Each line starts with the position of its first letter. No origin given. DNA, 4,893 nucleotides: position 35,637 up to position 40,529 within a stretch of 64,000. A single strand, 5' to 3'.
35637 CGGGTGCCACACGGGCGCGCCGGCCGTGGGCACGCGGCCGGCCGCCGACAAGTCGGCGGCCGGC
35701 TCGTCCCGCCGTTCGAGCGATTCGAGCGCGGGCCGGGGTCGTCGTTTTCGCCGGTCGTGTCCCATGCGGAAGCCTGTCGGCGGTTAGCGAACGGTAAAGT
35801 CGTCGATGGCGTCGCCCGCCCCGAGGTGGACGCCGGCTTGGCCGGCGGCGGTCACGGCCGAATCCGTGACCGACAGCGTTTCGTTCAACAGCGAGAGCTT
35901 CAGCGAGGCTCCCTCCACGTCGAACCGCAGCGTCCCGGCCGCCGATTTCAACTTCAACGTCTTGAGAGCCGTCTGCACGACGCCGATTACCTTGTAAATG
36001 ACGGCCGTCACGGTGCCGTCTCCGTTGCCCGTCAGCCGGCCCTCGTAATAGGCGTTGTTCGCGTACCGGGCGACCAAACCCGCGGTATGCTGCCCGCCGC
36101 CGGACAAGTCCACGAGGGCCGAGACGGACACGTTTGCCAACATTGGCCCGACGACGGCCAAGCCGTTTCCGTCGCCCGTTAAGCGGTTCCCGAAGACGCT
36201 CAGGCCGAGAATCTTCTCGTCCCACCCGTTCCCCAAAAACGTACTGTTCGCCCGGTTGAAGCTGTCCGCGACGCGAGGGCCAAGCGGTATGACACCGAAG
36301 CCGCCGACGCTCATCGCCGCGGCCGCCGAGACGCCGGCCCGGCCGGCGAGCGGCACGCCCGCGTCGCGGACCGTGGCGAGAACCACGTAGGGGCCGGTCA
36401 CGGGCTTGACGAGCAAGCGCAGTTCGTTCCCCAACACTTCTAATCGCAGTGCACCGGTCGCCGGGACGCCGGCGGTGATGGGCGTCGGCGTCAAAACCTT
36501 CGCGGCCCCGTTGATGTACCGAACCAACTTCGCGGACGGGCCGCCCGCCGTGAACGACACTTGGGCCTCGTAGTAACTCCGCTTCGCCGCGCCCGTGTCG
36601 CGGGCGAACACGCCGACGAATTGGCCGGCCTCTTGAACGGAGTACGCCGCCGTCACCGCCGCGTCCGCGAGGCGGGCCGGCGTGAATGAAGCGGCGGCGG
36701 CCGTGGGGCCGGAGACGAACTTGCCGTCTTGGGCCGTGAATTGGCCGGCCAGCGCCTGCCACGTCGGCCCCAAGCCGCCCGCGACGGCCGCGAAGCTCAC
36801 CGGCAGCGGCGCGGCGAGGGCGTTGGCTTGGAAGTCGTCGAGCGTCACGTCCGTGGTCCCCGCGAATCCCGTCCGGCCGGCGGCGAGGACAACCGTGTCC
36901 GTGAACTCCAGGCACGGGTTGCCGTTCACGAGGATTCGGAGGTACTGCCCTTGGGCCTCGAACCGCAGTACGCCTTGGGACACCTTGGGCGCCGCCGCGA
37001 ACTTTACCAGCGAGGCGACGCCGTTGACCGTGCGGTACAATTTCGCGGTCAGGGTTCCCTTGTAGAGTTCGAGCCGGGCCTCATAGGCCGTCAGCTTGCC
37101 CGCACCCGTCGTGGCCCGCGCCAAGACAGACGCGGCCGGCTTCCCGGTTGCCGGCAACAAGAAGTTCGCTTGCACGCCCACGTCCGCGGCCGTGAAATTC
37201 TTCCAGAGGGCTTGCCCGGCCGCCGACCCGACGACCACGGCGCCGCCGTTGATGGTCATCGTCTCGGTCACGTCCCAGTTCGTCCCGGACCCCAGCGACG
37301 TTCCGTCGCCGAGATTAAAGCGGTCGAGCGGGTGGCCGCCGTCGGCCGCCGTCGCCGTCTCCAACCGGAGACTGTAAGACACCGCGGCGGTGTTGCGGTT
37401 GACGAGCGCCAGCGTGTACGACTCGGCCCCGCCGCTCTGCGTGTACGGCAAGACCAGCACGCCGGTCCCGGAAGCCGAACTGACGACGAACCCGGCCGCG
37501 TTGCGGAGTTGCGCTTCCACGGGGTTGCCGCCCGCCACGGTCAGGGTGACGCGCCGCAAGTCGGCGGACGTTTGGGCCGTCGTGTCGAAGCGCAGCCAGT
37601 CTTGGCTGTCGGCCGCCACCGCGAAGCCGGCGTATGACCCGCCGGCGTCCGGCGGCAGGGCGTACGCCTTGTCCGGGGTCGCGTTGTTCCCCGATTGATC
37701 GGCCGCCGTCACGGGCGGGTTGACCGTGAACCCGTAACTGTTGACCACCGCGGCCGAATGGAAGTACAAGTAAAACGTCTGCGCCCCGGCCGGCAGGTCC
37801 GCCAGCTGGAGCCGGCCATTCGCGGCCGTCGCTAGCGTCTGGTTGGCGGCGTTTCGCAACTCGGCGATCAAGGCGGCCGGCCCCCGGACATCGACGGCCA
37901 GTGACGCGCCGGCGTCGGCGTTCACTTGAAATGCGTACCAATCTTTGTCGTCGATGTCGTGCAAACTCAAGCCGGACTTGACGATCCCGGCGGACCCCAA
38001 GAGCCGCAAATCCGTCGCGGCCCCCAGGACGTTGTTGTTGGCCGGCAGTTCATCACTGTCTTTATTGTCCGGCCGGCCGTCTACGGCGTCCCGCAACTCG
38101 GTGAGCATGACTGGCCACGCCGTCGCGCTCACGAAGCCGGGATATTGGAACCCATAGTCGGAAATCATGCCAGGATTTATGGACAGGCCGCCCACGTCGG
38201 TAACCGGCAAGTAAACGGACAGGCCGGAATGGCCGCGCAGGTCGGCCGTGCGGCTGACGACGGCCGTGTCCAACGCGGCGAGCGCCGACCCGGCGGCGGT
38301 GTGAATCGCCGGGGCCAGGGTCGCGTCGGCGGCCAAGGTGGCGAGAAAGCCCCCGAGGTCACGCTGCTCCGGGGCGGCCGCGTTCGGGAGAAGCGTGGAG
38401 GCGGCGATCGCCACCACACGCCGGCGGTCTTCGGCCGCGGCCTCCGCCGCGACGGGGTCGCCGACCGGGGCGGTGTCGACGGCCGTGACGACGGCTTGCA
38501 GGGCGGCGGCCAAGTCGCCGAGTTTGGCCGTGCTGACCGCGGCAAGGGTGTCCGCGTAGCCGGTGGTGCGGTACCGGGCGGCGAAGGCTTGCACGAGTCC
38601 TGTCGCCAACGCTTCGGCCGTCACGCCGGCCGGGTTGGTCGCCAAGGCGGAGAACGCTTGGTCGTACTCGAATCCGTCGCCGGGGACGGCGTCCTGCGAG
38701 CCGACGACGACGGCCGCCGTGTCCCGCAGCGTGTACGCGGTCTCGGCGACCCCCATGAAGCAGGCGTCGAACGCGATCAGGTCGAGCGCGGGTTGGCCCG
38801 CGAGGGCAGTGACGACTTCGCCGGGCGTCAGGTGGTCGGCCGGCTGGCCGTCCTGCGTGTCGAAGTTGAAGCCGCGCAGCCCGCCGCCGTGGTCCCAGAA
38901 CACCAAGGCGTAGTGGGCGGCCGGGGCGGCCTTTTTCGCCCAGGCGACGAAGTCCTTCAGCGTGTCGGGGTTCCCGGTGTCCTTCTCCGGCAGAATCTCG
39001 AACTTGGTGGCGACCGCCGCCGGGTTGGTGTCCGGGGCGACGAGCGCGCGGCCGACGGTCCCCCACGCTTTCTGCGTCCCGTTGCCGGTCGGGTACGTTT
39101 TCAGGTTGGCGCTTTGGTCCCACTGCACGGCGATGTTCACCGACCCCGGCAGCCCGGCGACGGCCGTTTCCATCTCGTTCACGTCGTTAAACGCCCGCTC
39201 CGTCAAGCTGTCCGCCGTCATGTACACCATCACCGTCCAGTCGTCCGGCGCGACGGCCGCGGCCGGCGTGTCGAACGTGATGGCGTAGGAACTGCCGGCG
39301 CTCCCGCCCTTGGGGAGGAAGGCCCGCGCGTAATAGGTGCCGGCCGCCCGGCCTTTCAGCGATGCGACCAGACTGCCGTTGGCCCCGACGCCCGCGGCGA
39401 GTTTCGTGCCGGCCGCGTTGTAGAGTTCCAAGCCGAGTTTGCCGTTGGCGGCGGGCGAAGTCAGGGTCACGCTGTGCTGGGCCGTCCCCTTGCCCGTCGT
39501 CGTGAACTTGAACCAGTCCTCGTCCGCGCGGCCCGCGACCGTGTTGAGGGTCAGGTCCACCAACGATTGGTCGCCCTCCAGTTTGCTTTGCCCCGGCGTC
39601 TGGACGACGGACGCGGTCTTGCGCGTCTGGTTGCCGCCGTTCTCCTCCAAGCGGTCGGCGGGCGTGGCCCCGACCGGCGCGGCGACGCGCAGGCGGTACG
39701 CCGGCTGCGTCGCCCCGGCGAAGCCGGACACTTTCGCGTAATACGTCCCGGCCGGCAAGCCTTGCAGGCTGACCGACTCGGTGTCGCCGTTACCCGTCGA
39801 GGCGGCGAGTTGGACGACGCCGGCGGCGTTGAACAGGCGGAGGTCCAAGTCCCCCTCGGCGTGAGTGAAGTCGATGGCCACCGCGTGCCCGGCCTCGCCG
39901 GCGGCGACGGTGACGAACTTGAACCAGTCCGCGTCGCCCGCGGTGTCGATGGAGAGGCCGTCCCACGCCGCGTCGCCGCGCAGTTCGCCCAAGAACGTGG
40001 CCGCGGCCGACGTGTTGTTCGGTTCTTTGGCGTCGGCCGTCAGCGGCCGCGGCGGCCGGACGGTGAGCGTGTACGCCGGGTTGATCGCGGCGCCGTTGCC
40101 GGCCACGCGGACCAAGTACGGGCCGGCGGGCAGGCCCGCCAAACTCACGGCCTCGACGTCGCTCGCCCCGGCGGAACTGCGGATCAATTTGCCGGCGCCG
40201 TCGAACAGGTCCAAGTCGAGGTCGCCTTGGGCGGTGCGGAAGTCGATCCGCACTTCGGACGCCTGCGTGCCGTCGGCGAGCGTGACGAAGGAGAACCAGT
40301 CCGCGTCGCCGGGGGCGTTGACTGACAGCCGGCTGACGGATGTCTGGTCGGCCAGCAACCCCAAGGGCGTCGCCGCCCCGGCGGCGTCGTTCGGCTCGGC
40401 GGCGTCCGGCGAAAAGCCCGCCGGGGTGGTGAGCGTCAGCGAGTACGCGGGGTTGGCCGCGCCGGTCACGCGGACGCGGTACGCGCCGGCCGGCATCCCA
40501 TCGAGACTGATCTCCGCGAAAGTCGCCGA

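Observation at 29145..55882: Candidate phospho-signalling plus giant adhesin/protease system (27 kb, one strand)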

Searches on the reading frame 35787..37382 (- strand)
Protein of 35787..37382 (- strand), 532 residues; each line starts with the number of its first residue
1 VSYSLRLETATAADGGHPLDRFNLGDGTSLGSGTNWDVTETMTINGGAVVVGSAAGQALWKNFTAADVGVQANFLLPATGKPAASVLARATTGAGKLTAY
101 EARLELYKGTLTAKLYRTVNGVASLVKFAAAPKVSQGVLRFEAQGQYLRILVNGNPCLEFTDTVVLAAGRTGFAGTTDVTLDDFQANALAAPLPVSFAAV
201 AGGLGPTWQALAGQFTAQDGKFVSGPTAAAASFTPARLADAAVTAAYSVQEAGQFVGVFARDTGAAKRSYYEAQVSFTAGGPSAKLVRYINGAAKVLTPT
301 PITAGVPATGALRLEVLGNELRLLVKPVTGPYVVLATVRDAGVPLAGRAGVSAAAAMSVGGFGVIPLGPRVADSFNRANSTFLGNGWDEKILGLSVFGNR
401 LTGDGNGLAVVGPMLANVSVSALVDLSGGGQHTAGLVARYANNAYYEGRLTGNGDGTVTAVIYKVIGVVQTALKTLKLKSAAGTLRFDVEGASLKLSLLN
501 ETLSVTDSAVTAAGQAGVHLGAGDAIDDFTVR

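Call 11: search_protein_families(library=pfam, proteins=[window:35787-37379:-], max_evalue=0.01)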
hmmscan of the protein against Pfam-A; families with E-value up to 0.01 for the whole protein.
window:35787-37379:- (531 aa): 2 families
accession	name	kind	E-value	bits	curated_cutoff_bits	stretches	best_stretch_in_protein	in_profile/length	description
PF17851.8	GH43_C2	-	0.00046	20.4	22.7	1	421-496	64-145/203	Beta xylosidase C-terminal Concanavalin A-like domain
PF06439.18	3keto-disac_hyd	-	0.002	18.6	26.8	0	24-162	6-154/187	3-keto-disaccharide hydrolase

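Call 65: search_solved_structures(query=window:35787-37382:-, max_evalue=1)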
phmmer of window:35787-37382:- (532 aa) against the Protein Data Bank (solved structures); distinct sequences matched with E-value up to 1: 0.
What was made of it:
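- On ConA-like lectin / DUF1080 in the g3 C-terminus: No PDB hit at E<=1 (call 65).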

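Call 83: predict_structure(protein=window:35787-37382:-)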
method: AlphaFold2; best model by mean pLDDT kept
length: 532 residues; sequences in the alignment: 1
mean_pLDDT: 36.9   pTM: 0.24
mean pLDDT of the five models: 36.9, 33.5, 32.3, 28.6, 28.3
residues with pLDDT >= 90: 0; 70-90: 0; 50-70: 82; < 50: 450
segments of 3 or more residues with pLDDT < 50: 1-100, 118-126, 135-138, 161-317, 319-425, 432-435, 437-444, 468-471, 480-484, 488-494, 499-532
pLDDT, mean of each block of 10 residues (from residue 1): 31 35 40 33 29 34 32 39 42 37 54 54 49 51 50 59 30 24 28 23 28 26 25 23 26 29 32 33 32 29 34 45 42 39 27 23 29 30 29 29 34 35 48 48 52 60 50 53 48 47 37 27 33 31
secondary structure, 60 per line:
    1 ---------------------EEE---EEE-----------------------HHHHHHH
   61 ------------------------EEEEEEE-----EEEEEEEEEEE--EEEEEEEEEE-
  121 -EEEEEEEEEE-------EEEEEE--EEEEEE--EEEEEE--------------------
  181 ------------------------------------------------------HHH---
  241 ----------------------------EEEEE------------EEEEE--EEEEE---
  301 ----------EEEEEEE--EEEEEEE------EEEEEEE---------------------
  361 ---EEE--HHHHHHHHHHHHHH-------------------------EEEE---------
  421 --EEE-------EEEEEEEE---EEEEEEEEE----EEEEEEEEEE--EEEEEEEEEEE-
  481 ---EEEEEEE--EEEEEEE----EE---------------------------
elements in order: E22-24 E28-30 H54-60 E85-91 E97-107 E110-119 E122-131 E139-144 E147-152 E155-160 E269-273 E286-290 E293-297 E311-317 E320-326 E333-339 E364-366 H369-382 E408-411 E423-425 E433-440 E444-452 E457-466 E469-479 E484-490 E493-499
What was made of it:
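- On ConA-like lectin / DUF1080 in the g3 C-terminus: The AF2 model has pLDDT 37 and is all-beta, but is unusable for a fold search (call 83).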

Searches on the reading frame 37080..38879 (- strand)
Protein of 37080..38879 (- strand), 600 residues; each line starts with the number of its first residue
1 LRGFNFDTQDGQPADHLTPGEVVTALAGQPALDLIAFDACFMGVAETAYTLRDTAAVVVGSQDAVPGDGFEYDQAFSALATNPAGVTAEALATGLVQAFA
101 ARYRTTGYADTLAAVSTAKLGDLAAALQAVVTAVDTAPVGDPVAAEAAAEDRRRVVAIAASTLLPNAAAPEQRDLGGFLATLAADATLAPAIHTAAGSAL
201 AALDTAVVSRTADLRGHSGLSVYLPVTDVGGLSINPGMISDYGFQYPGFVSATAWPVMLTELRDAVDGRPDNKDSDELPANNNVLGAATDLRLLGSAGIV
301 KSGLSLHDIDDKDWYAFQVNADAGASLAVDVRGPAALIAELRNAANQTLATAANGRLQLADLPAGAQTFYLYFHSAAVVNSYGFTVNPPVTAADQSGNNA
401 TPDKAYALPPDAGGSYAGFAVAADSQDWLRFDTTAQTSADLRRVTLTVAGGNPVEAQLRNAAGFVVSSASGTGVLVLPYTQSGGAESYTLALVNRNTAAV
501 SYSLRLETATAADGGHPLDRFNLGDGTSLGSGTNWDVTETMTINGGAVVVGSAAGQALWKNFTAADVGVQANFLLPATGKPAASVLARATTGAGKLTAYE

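Call 11: search_protein_families(library=pfam, proteins=[window:37080-38879:-], max_evalue=0.01)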
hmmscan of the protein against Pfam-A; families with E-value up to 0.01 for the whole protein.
window:37080-38879:- (600 aa): 3 families
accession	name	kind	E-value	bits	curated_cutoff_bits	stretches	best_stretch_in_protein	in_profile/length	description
PF03415.19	Peptidase_C11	-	3e-20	73.5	25.8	1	2-134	109-238/359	Clostripain family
PF08811.16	DUF1800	-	0.0021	17.8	26.1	1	68-133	224-287/419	Protein of unknown function (DUF1800)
PF15496.11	DUF4646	-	0.0037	18.3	23.4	0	425-469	54-98/126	Domain of unknown function (DUF4646)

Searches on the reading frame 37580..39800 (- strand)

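Call 45: search_solved_structures(query=window:37580-39800:-, max_evalue=0.001, show_alignments=2)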
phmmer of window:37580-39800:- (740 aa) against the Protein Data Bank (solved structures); distinct sequences matched with E-value up to 0.001: 6.
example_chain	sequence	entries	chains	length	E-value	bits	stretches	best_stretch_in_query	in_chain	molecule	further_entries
6n9j_A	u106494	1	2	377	1.5e-14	56.7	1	273-417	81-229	Clostripain-related protein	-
9cip_A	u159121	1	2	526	2.3e-13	52.7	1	189-388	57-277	Clostripain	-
6mzo_A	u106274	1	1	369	5.3e-11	44.9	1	273-435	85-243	Inactive Zymogen C11 Protease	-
5dyn_B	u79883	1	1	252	1.7e-07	33.3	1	323-388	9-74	Putative peptidase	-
3uws_B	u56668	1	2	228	0.00061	21.6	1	338-437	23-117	hypothetical protein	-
4yec_B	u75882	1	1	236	0.00066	21.5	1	338-437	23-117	Clostripain family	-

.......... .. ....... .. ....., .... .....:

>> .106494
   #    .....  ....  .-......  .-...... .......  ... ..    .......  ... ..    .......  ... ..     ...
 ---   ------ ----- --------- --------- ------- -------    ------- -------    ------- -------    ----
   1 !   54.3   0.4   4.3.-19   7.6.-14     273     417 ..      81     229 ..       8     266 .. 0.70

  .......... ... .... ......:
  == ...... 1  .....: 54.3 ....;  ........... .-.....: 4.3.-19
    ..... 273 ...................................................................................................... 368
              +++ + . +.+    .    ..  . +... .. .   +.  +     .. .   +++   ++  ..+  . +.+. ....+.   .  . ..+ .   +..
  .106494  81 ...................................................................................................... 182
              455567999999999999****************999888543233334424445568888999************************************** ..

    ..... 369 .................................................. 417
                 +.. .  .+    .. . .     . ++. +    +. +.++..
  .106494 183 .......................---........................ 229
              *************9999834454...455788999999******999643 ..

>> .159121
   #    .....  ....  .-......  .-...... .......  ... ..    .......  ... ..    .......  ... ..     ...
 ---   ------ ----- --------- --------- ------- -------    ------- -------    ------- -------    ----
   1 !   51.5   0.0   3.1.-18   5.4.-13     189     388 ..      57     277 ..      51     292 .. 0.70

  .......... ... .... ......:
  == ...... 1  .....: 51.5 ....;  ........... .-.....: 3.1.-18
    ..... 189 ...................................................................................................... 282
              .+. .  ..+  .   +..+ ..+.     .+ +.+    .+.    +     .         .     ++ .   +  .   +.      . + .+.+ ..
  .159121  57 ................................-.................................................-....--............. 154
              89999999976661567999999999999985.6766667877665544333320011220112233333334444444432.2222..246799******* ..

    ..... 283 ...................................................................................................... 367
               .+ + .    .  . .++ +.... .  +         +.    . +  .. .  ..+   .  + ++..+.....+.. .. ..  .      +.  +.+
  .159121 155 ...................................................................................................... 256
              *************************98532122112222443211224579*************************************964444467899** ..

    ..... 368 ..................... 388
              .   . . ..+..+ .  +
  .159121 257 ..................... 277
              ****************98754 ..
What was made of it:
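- On Peptidase C11 (clostripain family) domain in g3: His in FWDHGGG and Cys in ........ align to 9cip (clostripain) and 6n9j (call 45).
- Checked: The catalytic His (FWDHGGG) and Cys (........) both align to clostripain structures (call 45).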

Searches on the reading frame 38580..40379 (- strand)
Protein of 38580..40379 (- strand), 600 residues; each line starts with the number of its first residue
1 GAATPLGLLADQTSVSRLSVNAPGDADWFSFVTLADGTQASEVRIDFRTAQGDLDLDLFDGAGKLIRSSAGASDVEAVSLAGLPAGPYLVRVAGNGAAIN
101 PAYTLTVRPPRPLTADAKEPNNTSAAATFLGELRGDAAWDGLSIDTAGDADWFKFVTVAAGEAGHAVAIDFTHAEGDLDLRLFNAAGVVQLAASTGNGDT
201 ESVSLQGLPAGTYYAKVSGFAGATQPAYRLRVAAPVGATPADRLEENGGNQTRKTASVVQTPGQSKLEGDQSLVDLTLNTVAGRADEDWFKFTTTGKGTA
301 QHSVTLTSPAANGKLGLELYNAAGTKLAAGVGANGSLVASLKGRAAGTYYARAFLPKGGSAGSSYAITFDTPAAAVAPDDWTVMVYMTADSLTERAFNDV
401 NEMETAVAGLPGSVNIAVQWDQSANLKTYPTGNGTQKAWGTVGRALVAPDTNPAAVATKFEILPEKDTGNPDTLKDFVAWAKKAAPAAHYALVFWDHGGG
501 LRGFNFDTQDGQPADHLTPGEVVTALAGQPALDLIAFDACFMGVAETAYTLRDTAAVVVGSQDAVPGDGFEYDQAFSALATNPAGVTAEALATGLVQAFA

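Call 11: search_protein_families(library=pfam, proteins=[window:38580-40379:-], max_evalue=0.01)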
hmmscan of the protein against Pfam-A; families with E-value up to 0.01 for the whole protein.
window:38580-40379:- (600 aa): 4 families
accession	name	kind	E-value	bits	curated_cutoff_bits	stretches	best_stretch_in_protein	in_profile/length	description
PF03415.19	Peptidase_C11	-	9.5e-31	108.1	25.8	1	385-582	1-186/359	Clostripain family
PF04151.21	PPC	-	4.3e-17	63.2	25.9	2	161-219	9-70/70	Bacterial pre-peptidase C-terminal domain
PF18962.6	Por_Secre_tail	-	1.6e-06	28.8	27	0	173-218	17-63/75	Secretion system C-terminal sorting domain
PF24170.1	Fn3-II_PB4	-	0.0058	17.3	27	0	200-220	60-80/95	Straight fiber protein PB4 second Fn3-like domain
